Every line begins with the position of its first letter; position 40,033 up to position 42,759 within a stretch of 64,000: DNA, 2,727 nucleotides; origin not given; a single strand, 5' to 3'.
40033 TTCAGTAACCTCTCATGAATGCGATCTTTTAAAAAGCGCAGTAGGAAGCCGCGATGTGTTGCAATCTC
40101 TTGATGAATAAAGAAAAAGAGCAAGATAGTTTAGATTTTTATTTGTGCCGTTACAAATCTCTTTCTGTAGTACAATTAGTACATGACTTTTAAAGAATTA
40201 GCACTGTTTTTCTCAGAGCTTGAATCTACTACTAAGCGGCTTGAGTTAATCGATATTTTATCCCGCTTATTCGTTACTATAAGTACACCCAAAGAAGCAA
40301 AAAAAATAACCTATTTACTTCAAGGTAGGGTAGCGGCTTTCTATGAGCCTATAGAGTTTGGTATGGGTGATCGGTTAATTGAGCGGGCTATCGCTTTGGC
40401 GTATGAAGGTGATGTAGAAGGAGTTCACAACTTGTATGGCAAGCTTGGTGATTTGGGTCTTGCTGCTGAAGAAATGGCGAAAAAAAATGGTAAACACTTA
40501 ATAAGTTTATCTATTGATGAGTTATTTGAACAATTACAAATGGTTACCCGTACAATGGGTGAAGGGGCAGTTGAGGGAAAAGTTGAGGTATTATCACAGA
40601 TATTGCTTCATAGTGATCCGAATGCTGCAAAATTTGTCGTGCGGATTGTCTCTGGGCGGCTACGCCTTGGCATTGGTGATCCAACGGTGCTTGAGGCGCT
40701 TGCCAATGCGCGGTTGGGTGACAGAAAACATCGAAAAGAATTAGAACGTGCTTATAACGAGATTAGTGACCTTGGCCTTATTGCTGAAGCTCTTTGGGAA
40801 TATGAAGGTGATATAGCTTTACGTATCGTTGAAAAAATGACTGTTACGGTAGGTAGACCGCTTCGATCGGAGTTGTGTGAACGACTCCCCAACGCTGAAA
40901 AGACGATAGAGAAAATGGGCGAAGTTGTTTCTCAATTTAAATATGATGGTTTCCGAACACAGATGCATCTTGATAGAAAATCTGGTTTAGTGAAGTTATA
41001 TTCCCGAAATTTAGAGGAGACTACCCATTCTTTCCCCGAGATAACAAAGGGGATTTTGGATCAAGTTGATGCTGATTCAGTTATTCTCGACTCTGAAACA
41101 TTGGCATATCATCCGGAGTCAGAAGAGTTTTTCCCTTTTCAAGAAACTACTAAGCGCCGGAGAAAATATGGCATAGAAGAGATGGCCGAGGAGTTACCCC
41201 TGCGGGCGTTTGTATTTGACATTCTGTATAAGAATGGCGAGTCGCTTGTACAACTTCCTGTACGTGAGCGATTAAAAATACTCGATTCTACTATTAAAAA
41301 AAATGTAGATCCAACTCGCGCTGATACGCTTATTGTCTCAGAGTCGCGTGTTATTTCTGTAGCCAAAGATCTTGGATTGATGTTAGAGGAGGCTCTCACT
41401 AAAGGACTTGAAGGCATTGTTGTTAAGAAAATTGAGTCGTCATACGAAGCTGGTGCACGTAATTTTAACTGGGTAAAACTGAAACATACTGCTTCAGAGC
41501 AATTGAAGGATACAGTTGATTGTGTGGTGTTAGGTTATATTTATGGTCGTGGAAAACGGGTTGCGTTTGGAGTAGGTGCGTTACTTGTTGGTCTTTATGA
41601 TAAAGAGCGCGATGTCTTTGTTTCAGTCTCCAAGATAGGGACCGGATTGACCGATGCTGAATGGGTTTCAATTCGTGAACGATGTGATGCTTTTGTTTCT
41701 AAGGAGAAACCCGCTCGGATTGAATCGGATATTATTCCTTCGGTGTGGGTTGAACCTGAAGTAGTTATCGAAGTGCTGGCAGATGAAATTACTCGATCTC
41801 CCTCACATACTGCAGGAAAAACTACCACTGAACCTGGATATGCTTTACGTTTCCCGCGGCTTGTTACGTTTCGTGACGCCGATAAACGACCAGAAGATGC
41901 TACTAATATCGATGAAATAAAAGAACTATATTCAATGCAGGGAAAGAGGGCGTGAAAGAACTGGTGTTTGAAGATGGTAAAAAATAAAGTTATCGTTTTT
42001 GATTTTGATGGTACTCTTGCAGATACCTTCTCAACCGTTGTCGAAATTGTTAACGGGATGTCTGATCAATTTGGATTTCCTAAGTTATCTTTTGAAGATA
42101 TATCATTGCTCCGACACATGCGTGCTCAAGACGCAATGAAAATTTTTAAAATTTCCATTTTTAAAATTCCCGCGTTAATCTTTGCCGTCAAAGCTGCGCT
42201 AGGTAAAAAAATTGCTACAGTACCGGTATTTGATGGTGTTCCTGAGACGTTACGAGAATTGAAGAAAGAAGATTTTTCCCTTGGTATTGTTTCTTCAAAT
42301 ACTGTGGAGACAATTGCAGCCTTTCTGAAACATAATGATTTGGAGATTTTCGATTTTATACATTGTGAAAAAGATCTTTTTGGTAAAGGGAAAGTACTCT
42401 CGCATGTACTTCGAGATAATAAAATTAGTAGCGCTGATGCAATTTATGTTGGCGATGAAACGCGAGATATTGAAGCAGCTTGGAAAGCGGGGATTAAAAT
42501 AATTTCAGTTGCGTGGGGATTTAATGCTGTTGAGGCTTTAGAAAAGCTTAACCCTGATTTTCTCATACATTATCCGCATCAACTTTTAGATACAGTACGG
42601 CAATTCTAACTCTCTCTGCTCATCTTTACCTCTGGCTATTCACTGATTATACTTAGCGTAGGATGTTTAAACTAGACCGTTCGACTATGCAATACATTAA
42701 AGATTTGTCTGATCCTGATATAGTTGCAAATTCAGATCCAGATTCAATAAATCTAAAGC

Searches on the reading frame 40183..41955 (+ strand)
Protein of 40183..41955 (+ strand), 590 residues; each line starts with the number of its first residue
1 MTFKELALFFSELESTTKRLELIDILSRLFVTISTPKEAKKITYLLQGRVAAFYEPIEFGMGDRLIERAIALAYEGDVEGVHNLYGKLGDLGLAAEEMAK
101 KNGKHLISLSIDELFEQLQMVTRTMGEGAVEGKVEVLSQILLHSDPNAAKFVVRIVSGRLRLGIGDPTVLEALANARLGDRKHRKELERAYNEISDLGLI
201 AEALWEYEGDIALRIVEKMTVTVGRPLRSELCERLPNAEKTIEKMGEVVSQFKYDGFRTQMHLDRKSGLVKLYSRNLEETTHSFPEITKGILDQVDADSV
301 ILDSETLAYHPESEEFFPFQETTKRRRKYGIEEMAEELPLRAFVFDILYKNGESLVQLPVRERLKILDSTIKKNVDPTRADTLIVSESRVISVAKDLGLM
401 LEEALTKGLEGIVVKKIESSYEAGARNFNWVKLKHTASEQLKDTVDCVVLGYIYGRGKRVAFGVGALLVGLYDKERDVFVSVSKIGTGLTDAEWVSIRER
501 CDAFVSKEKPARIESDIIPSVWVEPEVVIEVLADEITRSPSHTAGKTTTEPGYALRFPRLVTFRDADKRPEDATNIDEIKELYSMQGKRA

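Call 67: search_protein_families(library=pfam, proteins=[window:40183-41955:+], max_evalue=0.0001)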
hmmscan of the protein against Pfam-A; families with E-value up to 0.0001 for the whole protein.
window:40183-41955:+ (590 aa): 3 families
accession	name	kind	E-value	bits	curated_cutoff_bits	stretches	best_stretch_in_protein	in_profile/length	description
PF01068.26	DNA_ligase_A_M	-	1.9e-50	171.8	26.2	1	231-434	3-204/204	ATP dependent DNA ligase domain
PF04675.19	DNA_ligase_A_N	-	1.5e-32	113.6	24.6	1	3-174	2-174/174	DNA ligase N terminus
PF04679.21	DNA_ligase_A_C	-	3.2e-17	63.2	27.5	1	463-565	4-92/94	ATP dependent DNA ligase C terminal region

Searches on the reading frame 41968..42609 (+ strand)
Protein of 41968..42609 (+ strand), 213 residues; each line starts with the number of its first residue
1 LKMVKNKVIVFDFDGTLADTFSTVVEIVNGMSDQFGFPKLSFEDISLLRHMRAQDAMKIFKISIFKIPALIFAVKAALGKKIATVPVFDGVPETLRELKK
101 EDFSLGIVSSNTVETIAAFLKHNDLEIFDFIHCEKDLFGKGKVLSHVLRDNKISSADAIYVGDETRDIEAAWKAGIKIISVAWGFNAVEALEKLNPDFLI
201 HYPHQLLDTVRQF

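Call 67: search_protein_families(library=pfam, proteins=[window:41968-42609:+], max_evalue=0.0001)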
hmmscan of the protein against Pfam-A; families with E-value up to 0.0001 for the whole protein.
window:41968-42609:+ (213 aa): 5 families
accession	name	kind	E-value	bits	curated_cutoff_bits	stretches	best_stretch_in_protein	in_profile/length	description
PF13419.12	HAD_2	-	8.7e-39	133.9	23.8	1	9-181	1-178/178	Haloacid dehalogenase-like hydrolase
PF00702.32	Hydrolase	-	1.3e-15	58.8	26.4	1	7-175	2-191/191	haloacid dehalogenase-like hydrolase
PF12710.13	HAD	-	1.9e-07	32.2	27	1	9-171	1-188/189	haloacid dehalogenase-like hydrolase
PF13242.12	Hydrolase_like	-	7.4e-07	29.4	22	1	146-200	12-69/75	HAD-hyrolase-like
PF06888.18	Put_Phosphatase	-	6.3e-05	22.9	27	0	8-128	2-116/234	Putative Phosphatase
